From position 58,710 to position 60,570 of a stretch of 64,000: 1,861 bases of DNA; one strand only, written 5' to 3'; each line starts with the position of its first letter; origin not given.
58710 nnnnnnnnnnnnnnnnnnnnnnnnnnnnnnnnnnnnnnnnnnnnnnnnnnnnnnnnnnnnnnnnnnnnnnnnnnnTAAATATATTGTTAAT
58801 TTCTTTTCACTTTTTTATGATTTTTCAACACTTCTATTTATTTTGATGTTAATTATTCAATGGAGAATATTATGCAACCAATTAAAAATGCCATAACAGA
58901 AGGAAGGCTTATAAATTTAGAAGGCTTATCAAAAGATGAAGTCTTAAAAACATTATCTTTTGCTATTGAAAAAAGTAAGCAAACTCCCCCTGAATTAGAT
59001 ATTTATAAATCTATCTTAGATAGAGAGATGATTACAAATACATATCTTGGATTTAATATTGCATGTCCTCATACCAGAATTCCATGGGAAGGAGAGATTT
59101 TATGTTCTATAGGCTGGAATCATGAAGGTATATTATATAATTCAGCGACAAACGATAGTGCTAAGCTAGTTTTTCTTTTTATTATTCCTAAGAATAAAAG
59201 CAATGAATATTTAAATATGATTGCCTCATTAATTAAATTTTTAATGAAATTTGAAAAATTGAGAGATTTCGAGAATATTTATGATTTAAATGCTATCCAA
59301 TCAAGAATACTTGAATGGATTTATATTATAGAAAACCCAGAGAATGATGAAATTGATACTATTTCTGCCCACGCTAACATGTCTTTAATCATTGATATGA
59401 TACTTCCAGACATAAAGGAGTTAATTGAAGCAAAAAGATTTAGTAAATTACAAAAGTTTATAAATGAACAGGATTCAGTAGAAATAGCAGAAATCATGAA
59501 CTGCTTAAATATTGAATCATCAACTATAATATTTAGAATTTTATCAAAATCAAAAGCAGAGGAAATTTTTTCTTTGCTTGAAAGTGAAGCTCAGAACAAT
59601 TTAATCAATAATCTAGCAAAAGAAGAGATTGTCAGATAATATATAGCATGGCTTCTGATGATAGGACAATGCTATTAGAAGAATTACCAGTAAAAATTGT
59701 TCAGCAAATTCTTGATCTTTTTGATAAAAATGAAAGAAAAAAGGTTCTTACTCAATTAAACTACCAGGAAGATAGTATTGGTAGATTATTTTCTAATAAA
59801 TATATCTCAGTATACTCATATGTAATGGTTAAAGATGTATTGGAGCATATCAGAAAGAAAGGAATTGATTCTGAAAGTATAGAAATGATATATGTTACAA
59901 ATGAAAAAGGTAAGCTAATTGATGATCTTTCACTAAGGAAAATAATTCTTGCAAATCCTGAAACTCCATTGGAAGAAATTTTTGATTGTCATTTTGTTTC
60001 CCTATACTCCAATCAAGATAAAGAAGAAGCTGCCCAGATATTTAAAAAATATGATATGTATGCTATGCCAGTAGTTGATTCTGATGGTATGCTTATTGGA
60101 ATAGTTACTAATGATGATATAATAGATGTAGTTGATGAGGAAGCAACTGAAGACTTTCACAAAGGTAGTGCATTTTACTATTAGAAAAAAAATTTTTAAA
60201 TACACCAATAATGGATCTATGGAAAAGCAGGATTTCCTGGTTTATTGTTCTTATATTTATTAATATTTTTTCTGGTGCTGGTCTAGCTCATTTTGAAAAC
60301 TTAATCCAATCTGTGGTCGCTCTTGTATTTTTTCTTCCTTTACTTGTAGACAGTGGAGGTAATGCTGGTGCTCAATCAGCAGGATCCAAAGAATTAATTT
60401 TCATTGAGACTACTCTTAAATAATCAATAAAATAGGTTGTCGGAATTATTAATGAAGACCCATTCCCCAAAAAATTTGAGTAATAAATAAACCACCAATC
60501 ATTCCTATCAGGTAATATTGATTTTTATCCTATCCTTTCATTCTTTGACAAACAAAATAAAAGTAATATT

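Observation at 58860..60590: Decaying mgtE with an N-terminal PTS EIIA(Ntr)-like domain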

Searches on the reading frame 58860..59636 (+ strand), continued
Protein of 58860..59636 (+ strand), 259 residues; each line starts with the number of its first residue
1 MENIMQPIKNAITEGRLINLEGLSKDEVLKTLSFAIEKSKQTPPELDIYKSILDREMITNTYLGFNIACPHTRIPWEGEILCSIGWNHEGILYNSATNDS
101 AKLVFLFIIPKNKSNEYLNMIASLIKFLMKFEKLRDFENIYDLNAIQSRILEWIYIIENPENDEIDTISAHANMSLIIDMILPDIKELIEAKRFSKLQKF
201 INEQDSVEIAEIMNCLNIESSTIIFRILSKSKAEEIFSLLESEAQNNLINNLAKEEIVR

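Call 44: list_cluster_members(proteins=[P0001, P0273, P0275, P0276, P0277, P0278, P0279, P0290])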
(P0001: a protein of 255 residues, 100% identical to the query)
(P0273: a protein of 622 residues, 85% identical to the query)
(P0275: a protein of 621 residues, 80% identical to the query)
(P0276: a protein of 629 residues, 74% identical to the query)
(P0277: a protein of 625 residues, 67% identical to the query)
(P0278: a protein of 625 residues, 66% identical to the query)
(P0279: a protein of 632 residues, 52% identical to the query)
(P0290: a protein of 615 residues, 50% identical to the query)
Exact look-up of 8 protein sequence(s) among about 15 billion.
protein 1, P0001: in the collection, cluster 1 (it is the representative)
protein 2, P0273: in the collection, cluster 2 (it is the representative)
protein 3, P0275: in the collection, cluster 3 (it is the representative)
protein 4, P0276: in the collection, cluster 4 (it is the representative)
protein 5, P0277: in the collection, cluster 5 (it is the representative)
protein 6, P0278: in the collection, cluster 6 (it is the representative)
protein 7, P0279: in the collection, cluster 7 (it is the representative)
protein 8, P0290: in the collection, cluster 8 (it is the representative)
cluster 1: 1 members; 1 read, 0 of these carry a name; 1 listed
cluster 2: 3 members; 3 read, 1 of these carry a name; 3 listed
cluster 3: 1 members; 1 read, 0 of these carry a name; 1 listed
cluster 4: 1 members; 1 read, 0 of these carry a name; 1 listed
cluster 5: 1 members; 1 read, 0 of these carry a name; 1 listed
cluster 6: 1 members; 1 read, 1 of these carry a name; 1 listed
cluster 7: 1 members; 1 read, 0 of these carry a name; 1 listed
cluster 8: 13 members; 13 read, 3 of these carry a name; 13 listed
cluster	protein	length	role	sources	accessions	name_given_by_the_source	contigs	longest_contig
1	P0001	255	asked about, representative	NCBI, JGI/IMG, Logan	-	-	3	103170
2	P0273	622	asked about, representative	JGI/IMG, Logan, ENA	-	-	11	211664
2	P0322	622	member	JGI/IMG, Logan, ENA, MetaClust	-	magnesium transporter | \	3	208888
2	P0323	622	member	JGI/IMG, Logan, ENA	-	-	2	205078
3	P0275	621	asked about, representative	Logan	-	-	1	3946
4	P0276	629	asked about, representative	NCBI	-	-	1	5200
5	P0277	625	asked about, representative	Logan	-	-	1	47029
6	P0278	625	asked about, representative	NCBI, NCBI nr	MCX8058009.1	MAG: magnesium transporter [Spirochaetes bacterium] | magnesium transporter [Spirochaetota bacterium]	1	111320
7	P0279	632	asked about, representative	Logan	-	-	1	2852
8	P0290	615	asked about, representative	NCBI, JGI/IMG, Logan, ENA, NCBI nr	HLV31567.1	MAG TPA: magnesium transporter [Chitinispirillaceae bacterium] | magnesium transporter [Chitinispirillaceae bacterium]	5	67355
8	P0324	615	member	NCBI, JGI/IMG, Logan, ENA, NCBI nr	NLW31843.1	MAG: magnesium transporter [Fibrobacter sp.] | magnesium transporter [Fibrobacter sp.]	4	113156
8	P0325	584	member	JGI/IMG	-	magnesium transporter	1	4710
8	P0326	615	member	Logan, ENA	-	-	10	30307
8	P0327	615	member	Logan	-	-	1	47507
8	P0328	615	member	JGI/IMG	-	-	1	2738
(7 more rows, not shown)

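Call 47: predict_structure(alignment_id=A3)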
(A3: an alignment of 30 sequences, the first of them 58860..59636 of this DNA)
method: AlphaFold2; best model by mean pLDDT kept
length: 259 residues; sequences in the alignment: 30
mean_pLDDT: 88.9   pTM: 0.82
mean pLDDT of the five models: 88.9, 88.9, 88.9, 88.4, 88.0
residues with pLDDT >= 90: 168; 70-90: 74; 50-70: 7; < 50: 10
segments of 3 or more residues with pLDDT < 50: 164-172
pLDDT, mean of each block of 10 residues (from residue 1): 87 97 96 96 93 90 92 94 97 93 97 91 89 88 95 91 50 67 89 89 88 92 92 93 92 73
secondary structure, 60 per line:
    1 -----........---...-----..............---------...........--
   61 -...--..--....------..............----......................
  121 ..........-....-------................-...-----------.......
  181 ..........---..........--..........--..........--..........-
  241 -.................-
elements in order: H6-13 E17-19 H25-38 H48-58 E62-64 E71-74 E81-94 E99-110 H111-130 H132-135 H143-158 H174-190 H194-203 H206-215 H218-227 H230-239 H242-258

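Call 50: fold_search(model_id=the predicted structure, library=pdb)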
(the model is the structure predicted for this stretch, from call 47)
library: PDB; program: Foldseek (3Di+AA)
matches with E <= 10: 240; with E <= 0.001: 23
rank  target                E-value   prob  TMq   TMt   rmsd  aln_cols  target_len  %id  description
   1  1a6j_A                1.2e-06  1.00  0.43  0.70   3.8       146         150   20  NITROGEN REGULATORY BACTERIAL PROTEIN IIA-NITROGEN (released 1998-07-15)
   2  1a6j_B                2.3e-06  1.00  0.43  0.66   3.4       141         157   20  NITROGEN REGULATORY BACTERIAL PROTEIN IIA-NITROGEN (released 1998-07-15)
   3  2a0j                  5.5e-06  1.00  0.43  0.73   3.0       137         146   18  Crystal Structure of Nitrogen Regulatory Protein IIA-Ntr from Neisseria meningitidis (released 2005-09-20)
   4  3urr_B                1.1e-05  1.00  0.43  0.70   3.2       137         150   17  Structure of PTS IIA-like nitrogen-regulatory protein PtsN (BTH_I0484) (ptsN) (released 2011-12-21)
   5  3urr_A                1.3e-05  1.00  0.44  0.71   3.2       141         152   18  Structure of PTS IIA-like nitrogen-regulatory protein PtsN (BTH_I0484) (ptsN) (released 2011-12-21)
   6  1a3a_B                3.4e-05  1.00  0.43  0.75   3.1       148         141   22  CRYSTAL STRUCTURE OF IIA MANNITOL FROM ESCHERICHIA COLI (released 1998-08-12)
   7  4gqx_A                4.0e-05  1.00  0.40  0.65   3.8       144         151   17  Crystal structure of EIIA(NTR) from Burkholderia pseudomallei (released 2013-03-20)
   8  1a3a_C                4.4e-05  1.00  0.44  0.73   2.9       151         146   22  CRYSTAL STRUCTURE OF IIA MANNITOL FROM ESCHERICHIA COLI (released 1998-08-12)
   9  1a3a_D                7.1e-05  1.00  0.39  0.67   4.2       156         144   22  CRYSTAL STRUCTURE OF IIA MANNITOL FROM ESCHERICHIA COLI (released 1998-08-12)
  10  1xiz_A                9.2e-05  1.00  0.44  0.69   3.4       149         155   18  Structural Genomics, The crystal structure of domain IIA of putative phosphotransferase system specific for mannitol/f (released 2004-11-09)
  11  9a2w_MODEL_1_A        9.2e-05  1.00  0.42  0.18   3.2       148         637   21  Model of E. coli MtlA by in-cell photo-crosslinking MS and deep learning (released 2023-02-24)
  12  1a3a_A                1.0e-04  1.00  0.44  0.74   3.0       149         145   22  CRYSTAL STRUCTURE OF IIA MANNITOL FROM ESCHERICHIA COLI (released 1998-08-12)
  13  4m62_S                1.4e-04  1.00  0.44  0.70   3.4       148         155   16  Ontogeny of recognition specificity and functionality for the anti-HIV neutralizing antibody 4E10 (released 2014-10-08)
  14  6mto_T                1.6e-04  1.00  0.44  0.68   4.3       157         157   17  Crystal structure of VRC42.01 Fab in complex with T117-F MPER scaffold (released 2019-03-27)
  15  2few_A                2.2e-04  1.00  0.42  0.71   3.4       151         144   22  Complex of enzyme IIAMTL and phosphorylated enzyme IIBMTL from Escherichia coli NMR, restrained regularized mean struc (released 2006-02-07)
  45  8zle_A                1.2e-02  1.00  0.43  0.16  14.8       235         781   13  hAE3NTD2TMD with PT5,CLR, and Y01 (released 2024-07-31)
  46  5jho_A                1.9e-02  1.00  0.44  0.46   5.6       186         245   10  Crystal structure of the regulatory domain of the sodium driven chloride bicarbonate exchanger. (released 2017-08-16)
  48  7x1i_A                2.0e-02  1.00  0.42  0.18   6.7       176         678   11  Cryo-EM structure of human BTR1 in the outward-facing state. (released 2023-11-01)
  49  5jho_B                2.2e-02  1.00  0.44  0.49   5.6       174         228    9  Crystal structure of the regulatory domain of the sodium driven chloride bicarbonate exchanger. (released 2017-08-16)
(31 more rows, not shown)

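Call 52: search_protein_families(library=pfam, proteins=[L006:8068-9045:-, L006:9048-10025:-, L006:3958-4410:+, L006:4486-4905:+, P0308], max_evalue=0.001)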
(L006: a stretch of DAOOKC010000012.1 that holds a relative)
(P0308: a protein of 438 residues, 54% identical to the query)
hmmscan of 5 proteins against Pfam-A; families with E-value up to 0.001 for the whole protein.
L006:8068-9045:- (325 aa): 1 family
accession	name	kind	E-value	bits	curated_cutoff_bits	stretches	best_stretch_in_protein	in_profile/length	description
PF01061.29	ABC2_membrane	-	1.3e-08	35.1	26.9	1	77-277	19-209/211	ABC-2 type transporter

L006:9048-10025:- (325 aa): 3 families
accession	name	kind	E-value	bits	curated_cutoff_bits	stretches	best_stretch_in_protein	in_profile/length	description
PF00005.33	ABC_tran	-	4.3e-29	102.3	25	1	26-168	3-136/137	ABC transporter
PF13304.12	AAA_21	-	2e-15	58.1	27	1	124-198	221-298/304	AAA domain, putative AbiEii toxin, Type IV TA system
PF13175.12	AAA_15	-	0.0002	21.6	32.1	0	132-198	292-369/374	AAA ATPase domain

L006:3958-4410:+ (150 aa): 1 family
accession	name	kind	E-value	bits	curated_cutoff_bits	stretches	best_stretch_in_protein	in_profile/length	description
PF09719.15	C_GCAxxG_C_C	-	1.4e-32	112.7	27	1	14-142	1-118/118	Putative redox-active protein (C_GCAxxG_C_C)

L006:4486-4905:+ (139 aa): 1 family
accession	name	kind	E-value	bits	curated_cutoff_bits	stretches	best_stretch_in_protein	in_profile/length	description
PF01451.26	LMWPc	-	1e-15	58.6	23.2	1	4-135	1-143/144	Low molecular weight phosphotyrosine protein phosphatase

P0308 (438 aa): 3 families
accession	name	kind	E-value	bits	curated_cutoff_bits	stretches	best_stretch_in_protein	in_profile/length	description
PF01769.21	MgtE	-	6e-35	120.7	27.6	1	311-433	1-125/125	Divalent cation transporter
PF00571.33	CBS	-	6.3e-12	46.1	24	1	189-243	1-55/57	CBS domain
PF03448.22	MgtE_N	-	1.2e-10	42.2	25.9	1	25-78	3-56/102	MgtE intracellular N domain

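Call 62: search_protein_families(library=ncbifam, proteins=[P0272, window:58872-59636:+], max_evalue=0.001)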
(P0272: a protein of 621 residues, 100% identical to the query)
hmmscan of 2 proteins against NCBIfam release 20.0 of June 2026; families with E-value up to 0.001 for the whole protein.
P0272 (621 aa): 11 families
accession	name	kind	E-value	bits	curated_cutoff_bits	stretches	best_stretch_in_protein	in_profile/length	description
TIGR00400.1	mgtE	equivalog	4.1e-125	418.1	232.75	1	178-618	8-449/450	magnesium transporter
TIGR00848.1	fruA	subfamily_domain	4.2e-15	55.8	103.5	1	16-126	11-122/129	fructose PTS transporter subunit IIA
NF011663.0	PRK15083.1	subfamily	5.6e-11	41.2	589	1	14-124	504-612/639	PTS mannitol transporter subunit IICBA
TIGR01419.1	nitro_reg_IIA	equivalog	1.2e-08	35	138.7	1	14-124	13-121/145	PTS IIA-like nitrogen regulatory protein PtsN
NF007293.0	PRK09765.1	equivalog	2.1e-07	29.9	763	1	8-128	7-131/639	PTS 2-O-a-mannosyl-D-glycerate transporter subunit IIABC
NF007389.0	PRK09913.1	equivalog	6.5e-06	26.2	151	1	14-128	11-125/148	PTS fructose transporter subunit IIA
NF008145.0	PRK10896.1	equivalog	3.8e-05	23.4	221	1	18-122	25-129/161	PTS IIA-like nitrogen regulatory protein PtsN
NF053603.1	HhpR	exception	5.2e-05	22.6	520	0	357-421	214-278/282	CBS domain-containing high hydrostatic pressure regulator HhpR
TIGR01186.1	proV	subfamily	0.00025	20.3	326.6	1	299-424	240-360/363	betaine/proline/choline family ABC transporter ATP-binding protein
NF011447.0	PRK14869.2-3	equivalog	0.00039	19.1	522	1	373-428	76-131/540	putative manganese-dependent inorganic diphosphatase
NF008319.0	PRK11109.1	equivalog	0.00093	18.6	302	0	20-70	17-65/376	fused PTS fructose transporter subunit IIA/HPr protein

window:58872-59636:+ (255 aa): 7 families
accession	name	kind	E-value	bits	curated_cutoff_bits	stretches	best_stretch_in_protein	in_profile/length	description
TIGR00848.1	fruA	subfamily_domain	2.4e-15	56.6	103.5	1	15-126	10-122/129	fructose PTS transporter subunit IIA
TIGR01419.1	nitro_reg_IIA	equivalog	9.6e-10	38.5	138.7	1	13-124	12-121/145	PTS IIA-like nitrogen regulatory protein PtsN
TIGR00400.1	mgtE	equivalog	3.6e-09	35.9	232.75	1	178-254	8-84/450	magnesium transporter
NF008145.0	PRK10896.1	equivalog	1.8e-06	27.7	221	1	18-122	25-129/161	PTS IIA-like nitrogen regulatory protein PtsN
NF011663.0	PRK15083.1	subfamily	4e-06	25.2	589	1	41-129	529-617/639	PTS mannitol transporter subunit IICBA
NF007293.0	PRK09765.1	equivalog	0.00013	20.6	763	1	12-127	11-130/639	PTS 2-O-a-mannosyl-D-glycerate transporter subunit IIABC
NF007389.0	PRK09913.1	equivalog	0.00014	21.9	151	1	14-126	11-123/148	PTS fructose transporter subunit IIA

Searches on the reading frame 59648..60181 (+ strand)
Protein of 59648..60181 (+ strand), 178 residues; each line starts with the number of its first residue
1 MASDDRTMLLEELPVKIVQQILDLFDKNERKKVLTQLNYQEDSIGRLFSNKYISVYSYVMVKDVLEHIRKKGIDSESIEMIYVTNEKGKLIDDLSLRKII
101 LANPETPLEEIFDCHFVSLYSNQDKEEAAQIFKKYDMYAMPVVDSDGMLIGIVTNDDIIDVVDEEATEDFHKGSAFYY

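Call 3: search_protein_families(library=pfam, proteins=[window:59648-60181:+], max_evalue=0.01)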
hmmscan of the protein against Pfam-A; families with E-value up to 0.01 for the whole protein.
window:59648-60181:+ (178 aa): 2 families
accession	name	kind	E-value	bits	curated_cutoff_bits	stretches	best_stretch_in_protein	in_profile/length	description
PF00571.33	CBS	-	9e-15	55.2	24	1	110-162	3-55/57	CBS domain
PF03448.22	MgtE_N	-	1.1e-07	32.7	25.9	1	1-42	61-102/102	MgtE intracellular N domain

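Call 62: search_protein_families(library=ncbifam, proteins=[window:59648-60181:+], max_evalue=0.001)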
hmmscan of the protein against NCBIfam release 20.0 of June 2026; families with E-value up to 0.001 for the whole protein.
window:59648-60181:+ (178 aa): 11 families
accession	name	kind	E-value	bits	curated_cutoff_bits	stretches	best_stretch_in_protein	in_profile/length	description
TIGR00400.1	mgtE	equivalog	3.6e-47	161.2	232.75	1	1-173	90-262/450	magnesium transporter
NF011447.0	PRK14869.2-3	equivalog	5e-06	25.4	522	1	112-168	74-130/540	putative manganese-dependent inorganic diphosphatase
NF038279.1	TF_CBS_SpxR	exception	2.2e-05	23.4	600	1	59-171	207-314/427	CBS-HotDog domain-containing transcription factor SpxR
TIGR01302.1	IMP_dehydrog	equivalog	3.3e-05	22.9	481.5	1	61-163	99-201/450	IMP dehydrogenase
NF053603.1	HhpR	exception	5.6e-05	22.5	520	1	95-162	211-278/282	CBS domain-containing high hydrostatic pressure regulator HhpR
TIGR01186.1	proV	subfamily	0.00011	21.5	326.6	1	42-165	242-360/363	betaine/proline/choline family ABC transporter ATP-binding protein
NF041552.1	TF_PrdR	equivalog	0.00025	19.5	795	1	46-168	10-131/577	sigma-54 dependent transcriptional regulator PrdR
NF011442.0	PRK14869.1-4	equivalog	0.00032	19.3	400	0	118-161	82-125/543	putative manganese-dependent inorganic diphosphatase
NF011449.0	PRK14869.2-5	equivalog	0.00056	19.1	411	1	101-160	62-122/451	putative manganese-dependent inorganic diphosphatase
NF002505.0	PRK01862.1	equivalog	0.0009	18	482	1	77-163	477-571/577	ClcB-like voltage-gated chloride channel protein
NF005869.0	PRK07807.1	equivalog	0.00098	18.3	549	0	57-159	104-201/479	GuaB1 family IMP dehydrogenase-related protein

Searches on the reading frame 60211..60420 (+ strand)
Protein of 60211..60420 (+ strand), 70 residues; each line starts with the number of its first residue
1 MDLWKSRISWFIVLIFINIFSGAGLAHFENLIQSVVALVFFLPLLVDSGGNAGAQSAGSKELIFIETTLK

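Call 3: search_protein_families(library=pfam, proteins=[window:60211-60420:+], max_evalue=0.01)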
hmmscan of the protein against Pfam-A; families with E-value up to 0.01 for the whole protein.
window:60211-60420:+ (70 aa): 0 families

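Call 62: search_protein_families(library=ncbifam, proteins=[window:60211-60420:+], max_evalue=0.001)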
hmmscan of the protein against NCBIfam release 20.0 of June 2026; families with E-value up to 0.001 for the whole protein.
window:60211-60420:+ (70 aa): 1 family
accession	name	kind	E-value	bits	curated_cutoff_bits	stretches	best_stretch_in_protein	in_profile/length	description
TIGR00400.1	mgtE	equivalog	1.8e-15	56.7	232.75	1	5-57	282-334/450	magnesium transporter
